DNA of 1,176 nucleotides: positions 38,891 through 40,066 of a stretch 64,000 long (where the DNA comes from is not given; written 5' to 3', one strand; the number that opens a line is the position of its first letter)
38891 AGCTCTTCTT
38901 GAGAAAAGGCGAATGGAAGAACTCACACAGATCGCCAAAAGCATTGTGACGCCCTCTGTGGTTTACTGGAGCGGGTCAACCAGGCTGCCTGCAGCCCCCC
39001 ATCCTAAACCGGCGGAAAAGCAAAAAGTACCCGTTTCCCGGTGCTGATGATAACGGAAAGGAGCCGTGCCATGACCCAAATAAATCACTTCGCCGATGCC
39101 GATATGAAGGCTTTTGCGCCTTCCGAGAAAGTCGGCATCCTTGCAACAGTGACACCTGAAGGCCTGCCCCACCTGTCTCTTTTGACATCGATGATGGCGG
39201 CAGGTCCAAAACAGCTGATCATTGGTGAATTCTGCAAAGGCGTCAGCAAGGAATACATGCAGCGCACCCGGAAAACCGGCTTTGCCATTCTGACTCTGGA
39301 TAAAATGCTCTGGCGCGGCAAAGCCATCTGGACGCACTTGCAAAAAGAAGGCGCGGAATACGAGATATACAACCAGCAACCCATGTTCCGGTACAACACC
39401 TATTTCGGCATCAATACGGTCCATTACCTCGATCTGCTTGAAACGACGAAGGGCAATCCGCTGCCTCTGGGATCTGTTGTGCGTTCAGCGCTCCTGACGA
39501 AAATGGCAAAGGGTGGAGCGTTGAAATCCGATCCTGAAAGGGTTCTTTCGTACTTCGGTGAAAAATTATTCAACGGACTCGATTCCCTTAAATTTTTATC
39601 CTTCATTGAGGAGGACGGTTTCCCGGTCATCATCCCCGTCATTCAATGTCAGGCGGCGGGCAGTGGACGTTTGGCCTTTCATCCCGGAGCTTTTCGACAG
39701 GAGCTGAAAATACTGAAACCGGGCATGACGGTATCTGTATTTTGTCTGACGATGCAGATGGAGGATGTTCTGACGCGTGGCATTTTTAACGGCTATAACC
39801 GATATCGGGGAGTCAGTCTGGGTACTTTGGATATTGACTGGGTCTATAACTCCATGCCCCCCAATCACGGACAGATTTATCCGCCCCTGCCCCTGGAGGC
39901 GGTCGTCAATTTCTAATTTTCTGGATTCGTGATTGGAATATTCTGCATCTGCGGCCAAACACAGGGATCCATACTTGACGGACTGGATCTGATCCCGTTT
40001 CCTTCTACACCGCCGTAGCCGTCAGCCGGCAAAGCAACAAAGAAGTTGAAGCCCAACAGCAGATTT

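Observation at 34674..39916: Orphan glycyl radical enzyme locus: FadR-type GntR, a GRE with a C-L-E thiyl loop, its activase and a double PNPOx-like flavoprotein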

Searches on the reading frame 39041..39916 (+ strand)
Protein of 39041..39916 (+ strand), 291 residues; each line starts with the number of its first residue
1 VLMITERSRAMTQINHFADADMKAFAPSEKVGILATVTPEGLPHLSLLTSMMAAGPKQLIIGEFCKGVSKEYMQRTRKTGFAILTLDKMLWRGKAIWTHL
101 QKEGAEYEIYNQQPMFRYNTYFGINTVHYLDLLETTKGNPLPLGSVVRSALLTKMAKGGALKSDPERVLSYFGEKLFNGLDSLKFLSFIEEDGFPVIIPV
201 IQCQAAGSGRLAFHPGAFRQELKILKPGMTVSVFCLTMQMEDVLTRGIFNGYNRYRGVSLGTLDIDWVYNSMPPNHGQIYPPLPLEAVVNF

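Call 4: search_protein_families(library=pfam, proteins=[window:39041-39916:+])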
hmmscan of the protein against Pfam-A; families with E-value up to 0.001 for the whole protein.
window:39041-39916:+ (291 aa): 0 families

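Call 5: search_protein_families(library=ncbifam, proteins=[window:39041-39916:+])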
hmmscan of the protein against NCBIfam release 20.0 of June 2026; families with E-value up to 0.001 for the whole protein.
window:39041-39916:+ (291 aa): 0 families

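Call 9: search_protein_families(library=pfam, proteins=[window:39041-39916:+], max_evalue=10)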
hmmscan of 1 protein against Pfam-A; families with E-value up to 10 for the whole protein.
window:39041-39916:+ (291 aa): 1 family
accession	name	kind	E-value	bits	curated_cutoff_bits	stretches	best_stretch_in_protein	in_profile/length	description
PF01243.27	PNPOx_N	-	0.0013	19.5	28.1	1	20-55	3-35/120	Pyridoxamine 5'-phosphate oxidase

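Call 23: find_homologous_proteins(query=window:39041-39916:+, max_evalue=0.001)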
Query window:39041-39916:+ (291 aa): 2071 proteins with E <= 0.001 among 2992 candidates; the best 120 are listed.
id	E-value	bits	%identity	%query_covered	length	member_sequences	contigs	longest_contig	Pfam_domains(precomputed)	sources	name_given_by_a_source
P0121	1.3e-191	653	99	99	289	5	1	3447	-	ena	-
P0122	1.5e-182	623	98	97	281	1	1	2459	-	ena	-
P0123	1.1e-157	542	81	100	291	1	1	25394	-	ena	-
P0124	1.2e-153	528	79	100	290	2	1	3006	-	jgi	-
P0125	1.8e-153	528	79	100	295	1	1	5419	-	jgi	jgi:hypothetical protein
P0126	2.7e-153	527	79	100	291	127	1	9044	-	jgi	-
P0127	3.2e-153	527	79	100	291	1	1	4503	-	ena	-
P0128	3.3e-153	527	79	100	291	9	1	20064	-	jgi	jgi:hypothetical protein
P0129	3.4e-153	527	80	100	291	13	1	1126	-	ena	-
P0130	6.0e-153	526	81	97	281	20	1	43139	-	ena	-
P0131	6.1e-153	526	78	100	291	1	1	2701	-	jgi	jgi:hypothetical protein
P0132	1.2e-152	525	79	100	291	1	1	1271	-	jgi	-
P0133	1.2e-152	525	79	100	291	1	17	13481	-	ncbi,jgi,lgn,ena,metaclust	jgi:hypothetical protein|metaclust:\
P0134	1.2e-152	525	79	100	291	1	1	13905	-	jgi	-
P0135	1.6e-152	525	78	100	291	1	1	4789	-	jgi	-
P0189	4.1e-148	510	79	97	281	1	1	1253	PF01243.28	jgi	jgi:hypothetical protein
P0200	4.9e-147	507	79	97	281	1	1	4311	PF01243.28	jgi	-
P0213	2.8e-145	501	77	97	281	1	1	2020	PF01243.28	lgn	-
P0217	1.3e-144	499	77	97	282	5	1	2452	PF01243.28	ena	-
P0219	2.7e-144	498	74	100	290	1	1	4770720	PF01243.28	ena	-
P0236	2.3e-141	488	74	97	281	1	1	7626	PF01243.28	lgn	-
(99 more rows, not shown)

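Call 27: find_homologous_proteins(query=A1, max_evalue=0.001)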
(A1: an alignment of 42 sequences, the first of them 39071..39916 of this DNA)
Query A1 (42 sequences) (281 aa, profile of the alignment): 2336 proteins with E <= 0.001 among 8000 candidates; the best 120 are listed.
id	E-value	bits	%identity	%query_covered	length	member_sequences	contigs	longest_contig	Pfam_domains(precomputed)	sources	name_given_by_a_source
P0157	5.5e-146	503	80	100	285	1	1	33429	-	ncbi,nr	ncbi:MAG: hypothetical protein NTW65_09310 [Deltaproteobacteria bacterium]|nr:hypothetical protein [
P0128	3.4e-145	501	80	100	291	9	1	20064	-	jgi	jgi:hypothetical protein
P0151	4.8e-145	500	79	100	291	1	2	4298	-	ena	-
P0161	7.1e-145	500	79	100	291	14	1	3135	-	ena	-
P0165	7.3e-145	499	79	100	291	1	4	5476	-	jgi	-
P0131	7.7e-145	499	79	100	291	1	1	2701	-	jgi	jgi:hypothetical protein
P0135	1.0e-144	499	79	100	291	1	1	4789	-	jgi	-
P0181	1.2e-144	499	80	100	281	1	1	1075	-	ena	-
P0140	1.6e-144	498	80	100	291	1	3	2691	-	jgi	-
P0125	1.8e-144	498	80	100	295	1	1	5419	-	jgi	jgi:hypothetical protein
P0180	1.9e-144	498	79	100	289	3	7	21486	-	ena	-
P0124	2.3e-144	498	80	100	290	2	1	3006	-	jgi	-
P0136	2.4e-144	498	80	100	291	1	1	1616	-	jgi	jgi:hypothetical protein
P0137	2.9e-144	497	80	100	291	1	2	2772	-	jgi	jgi:hypothetical protein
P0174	3.3e-144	497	79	100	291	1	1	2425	-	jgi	jgi:hypothetical protein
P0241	8.2e-144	496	61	99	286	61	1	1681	PF01243.28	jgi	-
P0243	1.2e-143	495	58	100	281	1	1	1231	PF01243.28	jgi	jgi:hypothetical protein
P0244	1.2e-143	495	57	100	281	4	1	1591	PF01243.28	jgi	jgi:hypothetical protein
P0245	1.5e-143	495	59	100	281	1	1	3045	PF01243.28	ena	-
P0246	1.7e-143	495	57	100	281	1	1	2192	PF01243.28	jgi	jgi:hypothetical protein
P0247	2.1e-143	495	57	100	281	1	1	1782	PF01243.28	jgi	jgi:hypothetical protein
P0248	3.0e-143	494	57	100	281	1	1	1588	PF01243.28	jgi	jgi:hypothetical protein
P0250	3.4e-143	494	62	99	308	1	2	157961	PF01243.28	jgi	jgi:hypothetical protein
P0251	4.4e-143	494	57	100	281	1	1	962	PF01243.28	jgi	jgi:hypothetical protein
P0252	4.6e-143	494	59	100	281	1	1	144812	PF01243.28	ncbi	-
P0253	5.2e-143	493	59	100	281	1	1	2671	PF01243.28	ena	-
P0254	5.4e-143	493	57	100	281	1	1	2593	PF01243.28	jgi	jgi:hypothetical protein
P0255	5.6e-143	493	59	100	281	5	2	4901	PF01243.28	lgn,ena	-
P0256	7.3e-143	493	59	100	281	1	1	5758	PF01243.28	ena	-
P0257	8.7e-143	493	59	100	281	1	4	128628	PF01243.28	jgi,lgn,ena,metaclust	metaclust:\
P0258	1.0e-142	492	61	100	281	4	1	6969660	-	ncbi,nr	ncbi:MAG: pyridoxamine 5'-phosphate oxidase family protein [Desulfobacterales bacterium]|nr:MAG: pyr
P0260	1.3e-142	492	58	100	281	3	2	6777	PF01243.28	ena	-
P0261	1.4e-142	492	62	98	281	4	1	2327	PF01243.28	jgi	-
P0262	1.4e-142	492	61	98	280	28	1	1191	PF01243.28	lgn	-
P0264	2.7e-142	491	59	99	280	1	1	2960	PF01243.28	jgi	-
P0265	3.5e-142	491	56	100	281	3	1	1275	PF01243.28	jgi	jgi:hypothetical protein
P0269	5.1e-142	490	60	100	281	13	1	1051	PF01243.28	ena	-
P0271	6.2e-142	490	57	100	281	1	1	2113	PF01243.28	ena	-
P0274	8.1e-142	489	60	100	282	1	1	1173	PF01243.28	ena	-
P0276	1.0e-141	489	60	98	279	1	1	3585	PF01243.28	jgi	jgi:hypothetical protein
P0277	1.0e-141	489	53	99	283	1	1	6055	PF01243.28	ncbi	-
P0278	1.2e-141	489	57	99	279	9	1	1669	PF01243.28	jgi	-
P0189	1.3e-141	489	79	100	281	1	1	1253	PF01243.28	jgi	jgi:hypothetical protein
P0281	1.7e-141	488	60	100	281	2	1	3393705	PF01243.28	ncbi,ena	-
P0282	1.9e-141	488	58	100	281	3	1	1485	PF01243.28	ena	-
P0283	2.1e-141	488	60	100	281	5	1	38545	PF01243.28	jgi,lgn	-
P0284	2.2e-141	488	59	100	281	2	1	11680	PF01243.28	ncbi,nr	ncbi:MAG: hypothetical protein K9N10_14045 [Deltaproteobacteria bacterium]|nr:hypothetical protein [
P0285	2.2e-141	488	59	100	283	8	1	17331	PF01243.28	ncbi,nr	ncbi:MAG: hypothetical protein V2I56_17020 [Desulfobacteraceae bacterium]|nr:hypothetical protein [D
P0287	2.6e-141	488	59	100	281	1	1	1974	PF01243.28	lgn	-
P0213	3.1e-141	488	77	100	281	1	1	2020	PF01243.28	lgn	-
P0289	3.3e-141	487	58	99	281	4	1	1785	PF01243.28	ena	-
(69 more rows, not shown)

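Call 46: predict_structure(alignment_id=A2)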
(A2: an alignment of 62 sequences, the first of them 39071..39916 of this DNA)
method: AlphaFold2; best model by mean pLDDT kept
length: 281 residues; sequences in the alignment: 62
mean_pLDDT: 87.4   pTM: 0.85
mean pLDDT of the five models: 87.4, 86.2, 84.9, 84.9, 83.3
residues with pLDDT >= 90: 186; 70-90: 58; 50-70: 22; < 50: 15
segments of 3 or more residues with pLDDT < 50: 263-275
pLDDT, mean of each block of 10 residues (from residue 1): 84 82 93 91 94 80 94 93 97 90 67 81 94 96 96 82 92 96 97 96 96 97 90 94 97 90 40 52 42
secondary structure, 60 per line:
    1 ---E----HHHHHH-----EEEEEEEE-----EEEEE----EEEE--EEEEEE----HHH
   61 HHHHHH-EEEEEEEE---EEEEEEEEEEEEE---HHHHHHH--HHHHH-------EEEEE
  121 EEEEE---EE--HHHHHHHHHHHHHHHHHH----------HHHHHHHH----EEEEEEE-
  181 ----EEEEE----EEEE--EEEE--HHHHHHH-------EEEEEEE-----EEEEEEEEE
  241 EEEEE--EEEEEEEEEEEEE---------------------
elements in order: H9-14 E20-27 E33-37 E42-45 E48-53 H58-66 E68-75 E79-91 H95-101 H104-108 E116-125 H133-150 H161-168 E173-179 E185-189 E194-197 E200-203 H206-212 E220-226 E232-245 E248-260

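Call 48: search_protein_representatives(alignment_id=A2)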
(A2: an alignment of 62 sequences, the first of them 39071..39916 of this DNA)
Query: 62 sequences, 281 profile positions. Proteins with E-value up to 0.001 (for the whole library): 417; up to 1e-10: 292; up to 1e-30: 122. The best 150 are listed.
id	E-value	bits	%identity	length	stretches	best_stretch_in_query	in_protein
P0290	1.1e-136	471.2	-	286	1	6-280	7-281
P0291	1.2e-130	451.3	-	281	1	1-281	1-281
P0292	1.3e-119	415.1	-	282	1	4-281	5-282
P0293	2.5e-106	371.5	-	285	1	3-281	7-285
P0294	2.3e-105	368.3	-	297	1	7-272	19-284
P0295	1.1e-102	359.5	-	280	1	5-279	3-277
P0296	2.3e-99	348.7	-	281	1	4-281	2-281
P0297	7.9e-99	346.9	-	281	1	4-279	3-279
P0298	2.3e-95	335.6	-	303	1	8-281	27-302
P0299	5.1e-94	331.1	-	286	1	2-281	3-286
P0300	5.7e-90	317.9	-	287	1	1-281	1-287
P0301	3.0e-89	315.5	-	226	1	3-184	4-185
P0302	3.5e-89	315.3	-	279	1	1-281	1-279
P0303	3.5e-89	315.2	-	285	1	4-280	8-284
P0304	4.0e-89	315.1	-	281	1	5-281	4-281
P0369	3.0e-48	181.0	-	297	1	20-280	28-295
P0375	5.6e-46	173.5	-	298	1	20-274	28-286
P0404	1.1e-32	129.9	-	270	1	8-267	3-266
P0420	4.6e-29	118.0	-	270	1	24-268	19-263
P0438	1.9e-25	106.2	-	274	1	4-281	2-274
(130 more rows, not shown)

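Call 49: fold_search(model_id=the predicted structure, library=pdb)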
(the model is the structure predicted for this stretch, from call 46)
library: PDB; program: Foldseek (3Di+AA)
matches with E <= 10: 1061; with E <= 0.001: 47
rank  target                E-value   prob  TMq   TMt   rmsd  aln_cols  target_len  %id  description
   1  7kpz_A                8.4e-07  1.00  0.35  0.72   3.3       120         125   19  1.70 A resolution crystal structure of Group A Streptococcus HupZ-V5-His6 (released 2021-02-10)
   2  7kq2_B                8.4e-07  1.00  0.33  0.71   3.5       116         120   20  1.98 A resolution crystal structure of Group A Streptococcus H111A HupZ-V5-His6 (released 2021-02-10)
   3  7kq2_A                1.2e-06  1.00  0.33  0.71   3.6       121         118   18  1.98 A resolution crystal structure of Group A Streptococcus H111A HupZ-V5-His6 (released 2021-02-10)
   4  7kpz_B                1.3e-06  1.00  0.34  0.70   3.3       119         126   18  1.70 A resolution crystal structure of Group A Streptococcus HupZ-V5-His6 (released 2021-02-10)
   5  5esc_A                2.7e-06  1.00  0.35  0.76   3.2       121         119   17  Crystal structure of Group A Streptococcus HupZ (released 2016-05-25)
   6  5vx6_A                2.9e-06  1.00  0.25  0.32  16.6       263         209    9  Structure of Bacillus subtilis Inhibitor of motility (MotI/DgrA) (released 2017-11-22)
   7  2htd_B                3.4e-06  1.00  0.34  0.71   4.2       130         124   19  CRYSTAL STRUCTURE OF A PUTATIVE PYRIDOXAMINE 5'-PHOSPHATE OXIDASE (LDB0262) FROM LACTOBACILLUS DELBRUECKII SUBSP. AT 1 (released 2006-08-15)
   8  2htd_A                5.0e-06  1.00  0.34  0.72   3.4       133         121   19  CRYSTAL STRUCTURE OF A PUTATIVE PYRIDOXAMINE 5'-PHOSPHATE OXIDASE (LDB0262) FROM LACTOBACILLUS DELBRUECKII SUBSP. AT 1 (released 2006-08-15)
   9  2rde_A                8.2e-06  1.00  0.29  0.35  16.1       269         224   12  Crystal structure of VCA0042 complexed with c-di-GMP (released 2007-10-30)
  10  5vx6_B                1.1e-05  1.00  0.22  0.29  16.5       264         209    7  Structure of Bacillus subtilis Inhibitor of motility (MotI/DgrA) (released 2017-11-22)
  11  2q9k                  1.3e-05  1.00  0.35  0.63   9.4       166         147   11  Crystal structure of a putative oxidoreductase (exig_1997) from exiguobacterium sibiricum 255-15 at 1.59 A resolution (released 2007-06-19)
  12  3in6_A                3.5e-05  1.00  0.34  0.62   2.8       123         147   15  Crystal structure of a fmn-binding protein (swol_0183) from syntrophomonas wolfei subsp. wolfei at 2.12 A resolution (released 2009-08-25)
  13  3f7e_A                3.7e-05  1.00  0.33  0.65   4.1       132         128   12  MSMEG_3380 F420 Reductase (released 2009-10-20)
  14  3a6r_A                5.7e-05  1.00  0.34  0.71   3.0       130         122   11  E13Q mutant of FMN-binding protein from Desulfovibrio vulgaris (Miyazaki F) (released 2010-09-01)
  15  3kyg_A                9.9e-05  1.00  0.26  0.32  19.8       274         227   12  Crystal structure of VCA0042 (L135R) complexed with c-di-GMP (released 2010-04-14)
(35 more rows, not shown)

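Call 58: find_related_loci(query=A6, collection=metagenome_contigs, flank=7000)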
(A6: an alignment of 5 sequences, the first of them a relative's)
Query A6 (285 aa) in metagenome_contigs; peptide patterns used: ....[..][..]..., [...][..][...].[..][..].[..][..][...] (x = any residue, [..] = any of these).
139 stretches matched a pattern; 9 encode a relative of the query (tblastn E <= 1e-3); 9 distinct loci.
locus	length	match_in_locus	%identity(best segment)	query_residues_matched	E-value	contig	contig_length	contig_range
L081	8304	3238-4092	41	1-285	1e-75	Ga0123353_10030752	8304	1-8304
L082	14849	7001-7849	42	1-285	8e-75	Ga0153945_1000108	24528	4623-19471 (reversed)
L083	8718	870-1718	42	1-285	8e-75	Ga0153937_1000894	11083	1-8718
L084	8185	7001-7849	42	1-285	5e-74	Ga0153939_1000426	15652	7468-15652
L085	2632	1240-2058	40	1-271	1e-67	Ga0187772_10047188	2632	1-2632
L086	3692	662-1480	40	1-271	2e-66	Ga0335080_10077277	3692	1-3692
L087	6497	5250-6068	40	1-271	3e-66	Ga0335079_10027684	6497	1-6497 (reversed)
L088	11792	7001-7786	26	11-273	3e-30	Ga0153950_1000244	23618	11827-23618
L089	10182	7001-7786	26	11-273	3e-30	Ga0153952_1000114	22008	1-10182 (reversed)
